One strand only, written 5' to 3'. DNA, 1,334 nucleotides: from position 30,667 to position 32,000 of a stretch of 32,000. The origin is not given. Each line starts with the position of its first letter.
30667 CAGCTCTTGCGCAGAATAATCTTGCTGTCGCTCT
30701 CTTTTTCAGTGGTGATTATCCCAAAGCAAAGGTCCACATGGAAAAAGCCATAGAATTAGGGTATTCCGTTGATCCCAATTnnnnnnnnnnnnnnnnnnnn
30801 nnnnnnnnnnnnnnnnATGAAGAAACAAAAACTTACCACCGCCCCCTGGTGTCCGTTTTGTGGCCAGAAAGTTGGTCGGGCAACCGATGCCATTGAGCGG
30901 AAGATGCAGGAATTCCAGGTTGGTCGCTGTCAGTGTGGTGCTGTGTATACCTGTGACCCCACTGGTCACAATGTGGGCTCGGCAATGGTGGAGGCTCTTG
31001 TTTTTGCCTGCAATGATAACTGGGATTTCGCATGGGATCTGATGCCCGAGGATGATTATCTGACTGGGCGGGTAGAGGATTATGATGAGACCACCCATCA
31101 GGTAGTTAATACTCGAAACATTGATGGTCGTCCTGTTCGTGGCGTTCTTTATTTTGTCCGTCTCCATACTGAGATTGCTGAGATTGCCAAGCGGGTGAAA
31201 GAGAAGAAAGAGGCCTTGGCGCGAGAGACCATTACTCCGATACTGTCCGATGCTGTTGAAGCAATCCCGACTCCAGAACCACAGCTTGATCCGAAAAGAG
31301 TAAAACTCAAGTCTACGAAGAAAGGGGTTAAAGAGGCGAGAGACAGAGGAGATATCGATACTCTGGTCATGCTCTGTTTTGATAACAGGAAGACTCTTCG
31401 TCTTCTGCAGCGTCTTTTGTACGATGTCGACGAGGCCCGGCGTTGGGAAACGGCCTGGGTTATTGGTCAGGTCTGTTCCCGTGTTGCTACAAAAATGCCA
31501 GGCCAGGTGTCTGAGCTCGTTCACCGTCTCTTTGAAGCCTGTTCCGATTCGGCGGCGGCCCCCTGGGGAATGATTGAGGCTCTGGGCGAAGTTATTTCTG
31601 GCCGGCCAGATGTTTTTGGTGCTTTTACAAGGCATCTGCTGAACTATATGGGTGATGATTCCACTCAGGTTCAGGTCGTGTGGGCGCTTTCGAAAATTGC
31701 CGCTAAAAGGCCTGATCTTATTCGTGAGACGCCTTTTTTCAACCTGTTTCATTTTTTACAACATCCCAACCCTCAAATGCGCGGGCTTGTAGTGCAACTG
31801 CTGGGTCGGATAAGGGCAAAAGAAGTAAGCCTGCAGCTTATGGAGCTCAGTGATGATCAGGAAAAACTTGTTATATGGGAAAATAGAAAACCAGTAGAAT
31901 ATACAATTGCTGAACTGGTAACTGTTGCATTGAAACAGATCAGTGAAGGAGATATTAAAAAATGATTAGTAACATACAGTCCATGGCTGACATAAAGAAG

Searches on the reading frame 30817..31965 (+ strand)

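Call 16: search_protein_families(library=pfam, proteins=[window:30817-31965:+], max_evalue=0.01)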
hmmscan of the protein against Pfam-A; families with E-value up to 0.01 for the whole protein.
window:30817-31965:+ (382 aa): 4 families
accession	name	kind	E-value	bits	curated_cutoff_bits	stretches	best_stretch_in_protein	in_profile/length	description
PF13646.12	HEAT_2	-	7.8e-07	29.7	27.7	0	312-352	6-47/88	HEAT repeats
PF13513.12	HEAT_EZ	-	2.2e-06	28.5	27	0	283-332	3-55/55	HEAT-like repeat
PF02985.28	HEAT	-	0.0037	17.8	23.5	0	310-332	5-27/31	HEAT repeat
PF25767.1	ARM_TBCD_2nd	-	0.0092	15.8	29.7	0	191-247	76-132/245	Tubulin-specific chaperone D-like, ARM repeats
